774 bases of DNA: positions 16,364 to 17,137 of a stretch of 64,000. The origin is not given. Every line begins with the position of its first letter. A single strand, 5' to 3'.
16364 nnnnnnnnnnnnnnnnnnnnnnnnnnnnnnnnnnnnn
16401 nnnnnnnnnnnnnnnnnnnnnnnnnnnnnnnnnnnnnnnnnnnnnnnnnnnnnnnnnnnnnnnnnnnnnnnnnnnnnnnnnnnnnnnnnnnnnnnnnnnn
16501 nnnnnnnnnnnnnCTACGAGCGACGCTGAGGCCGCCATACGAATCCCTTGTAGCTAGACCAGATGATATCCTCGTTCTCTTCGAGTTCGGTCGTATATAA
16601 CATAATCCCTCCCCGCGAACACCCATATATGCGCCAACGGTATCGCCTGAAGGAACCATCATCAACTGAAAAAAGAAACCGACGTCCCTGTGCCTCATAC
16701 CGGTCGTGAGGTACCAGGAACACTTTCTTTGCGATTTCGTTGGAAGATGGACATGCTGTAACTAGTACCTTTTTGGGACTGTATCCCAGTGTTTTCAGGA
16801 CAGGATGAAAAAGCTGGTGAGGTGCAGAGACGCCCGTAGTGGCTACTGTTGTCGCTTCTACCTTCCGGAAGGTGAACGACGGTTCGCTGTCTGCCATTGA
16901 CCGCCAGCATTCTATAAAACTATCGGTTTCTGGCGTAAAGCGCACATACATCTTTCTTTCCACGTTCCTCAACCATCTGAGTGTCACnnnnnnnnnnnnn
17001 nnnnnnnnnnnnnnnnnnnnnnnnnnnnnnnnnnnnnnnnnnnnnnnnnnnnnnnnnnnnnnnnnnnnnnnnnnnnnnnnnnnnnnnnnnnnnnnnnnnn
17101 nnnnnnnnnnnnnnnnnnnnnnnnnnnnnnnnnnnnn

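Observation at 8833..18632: A 1.36 kb near-identical inverted repeat brackets a 7.1 kb segment carrying the RAD51-paralog gene, the GGT gene and one Tc1/Fanzor element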

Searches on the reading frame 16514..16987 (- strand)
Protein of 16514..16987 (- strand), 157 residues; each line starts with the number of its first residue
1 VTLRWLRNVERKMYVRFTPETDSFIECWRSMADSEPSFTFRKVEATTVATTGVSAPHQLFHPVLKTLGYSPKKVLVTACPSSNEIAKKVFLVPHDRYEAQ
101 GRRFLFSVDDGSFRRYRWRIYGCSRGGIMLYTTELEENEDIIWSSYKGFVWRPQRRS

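Call 47: search_protein_families(library=pfam, proteins=[window:16514-16987:-], max_evalue=0.001)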
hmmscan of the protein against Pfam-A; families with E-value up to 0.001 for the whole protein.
window:16514-16987:- (157 aa): 0 families
